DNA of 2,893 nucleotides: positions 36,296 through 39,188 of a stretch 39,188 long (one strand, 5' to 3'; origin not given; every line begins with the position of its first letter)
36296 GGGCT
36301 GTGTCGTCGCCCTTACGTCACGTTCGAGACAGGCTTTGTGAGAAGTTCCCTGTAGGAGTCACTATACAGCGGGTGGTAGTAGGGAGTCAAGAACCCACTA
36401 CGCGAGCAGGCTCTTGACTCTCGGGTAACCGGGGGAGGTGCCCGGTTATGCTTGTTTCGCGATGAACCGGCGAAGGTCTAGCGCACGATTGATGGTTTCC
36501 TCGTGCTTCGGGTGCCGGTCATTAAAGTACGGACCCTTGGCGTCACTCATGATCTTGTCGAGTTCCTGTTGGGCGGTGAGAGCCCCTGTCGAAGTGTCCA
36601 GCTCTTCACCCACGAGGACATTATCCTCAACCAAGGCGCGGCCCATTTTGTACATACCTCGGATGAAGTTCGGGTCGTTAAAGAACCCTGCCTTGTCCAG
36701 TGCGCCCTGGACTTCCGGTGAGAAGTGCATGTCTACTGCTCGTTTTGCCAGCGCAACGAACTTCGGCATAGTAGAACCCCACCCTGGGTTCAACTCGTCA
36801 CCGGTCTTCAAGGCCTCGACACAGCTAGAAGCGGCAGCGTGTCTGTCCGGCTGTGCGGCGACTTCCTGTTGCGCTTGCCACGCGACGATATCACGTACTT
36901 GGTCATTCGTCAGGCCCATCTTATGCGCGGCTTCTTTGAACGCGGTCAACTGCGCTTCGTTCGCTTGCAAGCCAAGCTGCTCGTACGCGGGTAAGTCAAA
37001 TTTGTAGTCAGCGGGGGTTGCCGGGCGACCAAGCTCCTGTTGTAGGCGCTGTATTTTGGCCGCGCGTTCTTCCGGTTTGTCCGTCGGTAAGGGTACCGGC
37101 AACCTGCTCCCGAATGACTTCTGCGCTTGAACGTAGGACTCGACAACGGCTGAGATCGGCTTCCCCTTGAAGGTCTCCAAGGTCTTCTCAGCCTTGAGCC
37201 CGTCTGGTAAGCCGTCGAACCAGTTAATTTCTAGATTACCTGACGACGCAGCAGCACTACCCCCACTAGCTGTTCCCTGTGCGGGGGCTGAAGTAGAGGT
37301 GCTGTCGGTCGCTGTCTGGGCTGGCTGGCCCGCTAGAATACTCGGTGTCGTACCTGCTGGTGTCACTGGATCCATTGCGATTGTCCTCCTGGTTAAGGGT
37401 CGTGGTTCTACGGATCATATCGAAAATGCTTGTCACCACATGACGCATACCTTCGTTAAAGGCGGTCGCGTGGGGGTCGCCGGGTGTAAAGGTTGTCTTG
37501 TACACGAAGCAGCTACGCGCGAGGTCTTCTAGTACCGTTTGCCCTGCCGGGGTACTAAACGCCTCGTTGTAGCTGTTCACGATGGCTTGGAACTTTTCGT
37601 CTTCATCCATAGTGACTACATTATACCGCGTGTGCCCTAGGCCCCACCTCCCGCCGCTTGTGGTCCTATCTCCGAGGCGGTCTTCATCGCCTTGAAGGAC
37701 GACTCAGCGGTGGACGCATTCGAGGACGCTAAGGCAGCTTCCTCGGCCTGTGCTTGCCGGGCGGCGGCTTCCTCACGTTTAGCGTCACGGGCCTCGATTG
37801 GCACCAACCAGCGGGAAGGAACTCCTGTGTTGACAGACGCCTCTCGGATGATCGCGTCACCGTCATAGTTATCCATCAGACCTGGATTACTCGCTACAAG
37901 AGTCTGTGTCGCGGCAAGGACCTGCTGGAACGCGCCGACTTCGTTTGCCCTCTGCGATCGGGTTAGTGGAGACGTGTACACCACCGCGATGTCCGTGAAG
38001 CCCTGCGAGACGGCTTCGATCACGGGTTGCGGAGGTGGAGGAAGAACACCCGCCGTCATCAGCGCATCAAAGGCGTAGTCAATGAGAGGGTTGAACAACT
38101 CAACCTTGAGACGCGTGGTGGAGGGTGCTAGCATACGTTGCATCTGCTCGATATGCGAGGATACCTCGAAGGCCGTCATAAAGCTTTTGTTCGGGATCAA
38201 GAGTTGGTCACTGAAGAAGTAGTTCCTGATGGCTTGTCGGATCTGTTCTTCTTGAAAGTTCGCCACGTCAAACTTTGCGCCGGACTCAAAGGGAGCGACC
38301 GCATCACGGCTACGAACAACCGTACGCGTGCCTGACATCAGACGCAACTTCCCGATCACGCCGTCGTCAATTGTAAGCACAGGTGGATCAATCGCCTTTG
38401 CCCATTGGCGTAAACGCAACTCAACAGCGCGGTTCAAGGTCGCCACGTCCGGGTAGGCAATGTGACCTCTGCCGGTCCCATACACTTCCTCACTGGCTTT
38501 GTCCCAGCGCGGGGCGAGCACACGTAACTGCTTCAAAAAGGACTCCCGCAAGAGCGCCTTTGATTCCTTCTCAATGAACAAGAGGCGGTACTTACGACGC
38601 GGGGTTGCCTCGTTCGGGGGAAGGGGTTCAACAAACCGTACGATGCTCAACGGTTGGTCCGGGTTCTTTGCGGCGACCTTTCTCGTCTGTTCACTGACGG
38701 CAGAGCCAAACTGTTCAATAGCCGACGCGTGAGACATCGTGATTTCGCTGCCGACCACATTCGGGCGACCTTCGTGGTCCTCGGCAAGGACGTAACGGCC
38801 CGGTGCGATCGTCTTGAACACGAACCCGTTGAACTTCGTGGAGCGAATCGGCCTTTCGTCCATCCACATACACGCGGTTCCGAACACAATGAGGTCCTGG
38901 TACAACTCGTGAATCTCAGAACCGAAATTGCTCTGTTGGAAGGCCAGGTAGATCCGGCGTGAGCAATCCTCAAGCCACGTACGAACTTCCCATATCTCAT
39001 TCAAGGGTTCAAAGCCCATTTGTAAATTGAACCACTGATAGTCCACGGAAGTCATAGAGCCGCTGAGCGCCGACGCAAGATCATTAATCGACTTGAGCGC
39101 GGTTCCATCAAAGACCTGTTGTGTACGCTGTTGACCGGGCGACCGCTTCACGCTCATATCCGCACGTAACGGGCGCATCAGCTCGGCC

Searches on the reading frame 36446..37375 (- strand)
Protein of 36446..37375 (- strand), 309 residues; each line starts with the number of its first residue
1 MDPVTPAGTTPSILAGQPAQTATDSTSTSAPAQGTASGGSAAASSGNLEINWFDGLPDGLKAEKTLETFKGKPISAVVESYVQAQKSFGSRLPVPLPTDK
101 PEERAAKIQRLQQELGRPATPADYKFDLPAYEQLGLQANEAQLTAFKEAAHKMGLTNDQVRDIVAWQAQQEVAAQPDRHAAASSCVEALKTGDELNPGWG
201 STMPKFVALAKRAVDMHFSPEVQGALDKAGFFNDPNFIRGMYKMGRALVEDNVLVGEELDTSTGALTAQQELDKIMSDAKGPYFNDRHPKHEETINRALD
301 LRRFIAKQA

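Call 27: search_protein_families(library=phrogs, proteins=[window:36446-37375:-], max_evalue=0.001)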
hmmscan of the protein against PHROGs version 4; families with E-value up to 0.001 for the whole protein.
window:36446-37375:- (309 aa): 3 families
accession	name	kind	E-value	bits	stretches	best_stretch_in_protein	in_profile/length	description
phrog_3742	-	unknown function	6e-37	129.1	1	21-296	14-276/287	-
phrog_458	-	other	1.7e-15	58.7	1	98-259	61-230/246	protease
phrog_30010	-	unknown function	1.7e-08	34.7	1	101-255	34-181/517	-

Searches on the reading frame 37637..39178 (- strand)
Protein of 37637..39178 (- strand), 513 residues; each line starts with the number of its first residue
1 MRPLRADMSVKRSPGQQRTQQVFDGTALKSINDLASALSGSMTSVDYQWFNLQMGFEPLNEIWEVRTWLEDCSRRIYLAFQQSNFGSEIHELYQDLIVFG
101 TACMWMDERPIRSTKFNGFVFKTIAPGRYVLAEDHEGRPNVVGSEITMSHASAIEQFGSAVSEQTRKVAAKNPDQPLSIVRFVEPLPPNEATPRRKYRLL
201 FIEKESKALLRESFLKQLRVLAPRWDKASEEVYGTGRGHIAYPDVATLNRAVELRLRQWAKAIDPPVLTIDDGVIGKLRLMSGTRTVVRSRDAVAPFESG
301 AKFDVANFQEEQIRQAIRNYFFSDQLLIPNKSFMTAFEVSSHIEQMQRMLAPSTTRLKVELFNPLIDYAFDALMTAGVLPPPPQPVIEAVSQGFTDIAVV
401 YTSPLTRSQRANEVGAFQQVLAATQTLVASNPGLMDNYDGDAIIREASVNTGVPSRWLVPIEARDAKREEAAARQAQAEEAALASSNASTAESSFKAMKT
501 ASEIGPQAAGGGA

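Call 27: search_protein_families(library=phrogs, proteins=[window:37637-39178:-], max_evalue=0.001)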
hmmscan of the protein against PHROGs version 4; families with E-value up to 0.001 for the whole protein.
window:37637-39178:- (513 aa): 4 families
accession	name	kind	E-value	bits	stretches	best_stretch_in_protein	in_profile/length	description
phrog_332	-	connector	1.1e-97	328.7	1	3-500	41-547/560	head-tail adaptor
phrog_21643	-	unknown function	4.2e-40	138.6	1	247-494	3-248/268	-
phrog_21528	-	unknown function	3.1e-28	99.8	1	13-185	47-215/224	-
phrog_449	-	connector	5.5e-23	82.2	1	12-493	44-510/520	head-tail adaptor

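Call 69: search_dna_similar(query=window:37637-39178:-, collection=phages, mode=protein, max_rows=12)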
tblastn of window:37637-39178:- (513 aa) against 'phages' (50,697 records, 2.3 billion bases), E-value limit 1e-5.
Records with a match: 199; places in all: 199; records where one place covers at least 80% of the query: 186.
Best place of each record, by identity: <60% 199.
By first word of the organism name: Vibrio 46; Pelagibacter 23; Pseudomonas 16; Escherichia 15; Xanthomonas 15; Caudoviricetes 12; Salmonella 12; Acinetobacter 6; Liberibacter 6; Bordetella 5; and 20 more.
By host as written in the record: - 56; Candidatus Pelagibacter ubique HTCC1062 14; Vibrio cholerae 2095 9; Vibrio cholerae 7; Xanthomonas albilineans CFBP2523 6; Pseudomonas aeruginosa PA14 5; Candidatus Pelagibacter sp. HTCC1062 4; Escherichia coli O157:H7 4; and 65 more.
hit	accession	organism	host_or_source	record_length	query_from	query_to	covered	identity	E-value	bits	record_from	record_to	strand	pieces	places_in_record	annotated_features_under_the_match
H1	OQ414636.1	Pelagibacter phage EXVC032P Baldr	Candidadtus Pelagibacter sp. HTCC1062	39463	3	458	89%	35.5%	2e-86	297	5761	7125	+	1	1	head-tail connector protein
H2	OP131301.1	Pelagibacter phage Skadi-4 EXVC104P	Candidatus Pelagibacter ubique HTCC1062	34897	1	458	89%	33.0%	7e-68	243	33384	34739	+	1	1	similar to head-tail connector/portal protein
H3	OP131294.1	Pelagibacter phage Skadi-6 EXVC106P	Candidatus Pelagibacter ubique HTCC1062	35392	1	458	89%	33.0%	7e-68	243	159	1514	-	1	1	similar to head-tail connector/portal protein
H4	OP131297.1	Pelagibacter phage Skadi-3 EXVC103P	Candidatus Pelagibacter ubique HTCC1062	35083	1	458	89%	33.0%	1e-67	242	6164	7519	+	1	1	head-tail connector/portal protein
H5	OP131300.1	Pelagibacter phage Skadi-7 EXVC107P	Candidatus Pelagibacter ubique HTCC1062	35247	1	458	89%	33.0%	1e-67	242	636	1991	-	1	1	head-tail connector/portal protein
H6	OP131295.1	Pelagibacter phage Skadi-10 EXVC110P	Candidatus Pelagibacter ubique HTCC1062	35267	1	458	89%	33.0%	1e-67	242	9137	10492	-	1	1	head-tail connector/portal protein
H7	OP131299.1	Pelagibacter phage Skadi-2 EXVC102P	Candidatus Pelagibacter ubique HTCC1062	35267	1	458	89%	33.0%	1e-67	242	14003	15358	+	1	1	head-tail connector/portal protein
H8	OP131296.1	Pelagibacter phage Skadi-8 EXVC108P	Candidatus Pelagibacter ubique HTCC1062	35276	1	458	89%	33.0%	1e-67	242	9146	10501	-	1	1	head-tail connector/portal protein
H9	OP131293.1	Pelagibacter phage Skadi-5 EXVC105P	Candidatus Pelagibacter ubique HTCC1062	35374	1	458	89%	33.0%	1e-67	242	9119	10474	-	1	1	head-tail connector/portal protein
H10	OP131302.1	Pelagibacter phage Skadi-1 EXVC101P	Candidatus Pelagibacter ubique HTCC1062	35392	1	458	89%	33.0%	1e-67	242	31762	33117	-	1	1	head-tail connector/portal protein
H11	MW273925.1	Pelagibacter phage HTVC203P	Candidatus Pelagibacter sp. FZCC0015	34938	1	458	89%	33.0%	2e-67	241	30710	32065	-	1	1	head-tail connector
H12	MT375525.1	Pelagibacter phage Greip EXVC021P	Candidatus Pelagibacter ubique HTCC1062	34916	1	460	90%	32.6%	3e-68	243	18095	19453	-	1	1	head-tail connector protein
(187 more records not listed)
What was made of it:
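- Closest known: Small class I/II accessory genes of T7-like podoviruses. Different: The portal is only 33-35% identical to any cultured phage (call 69).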
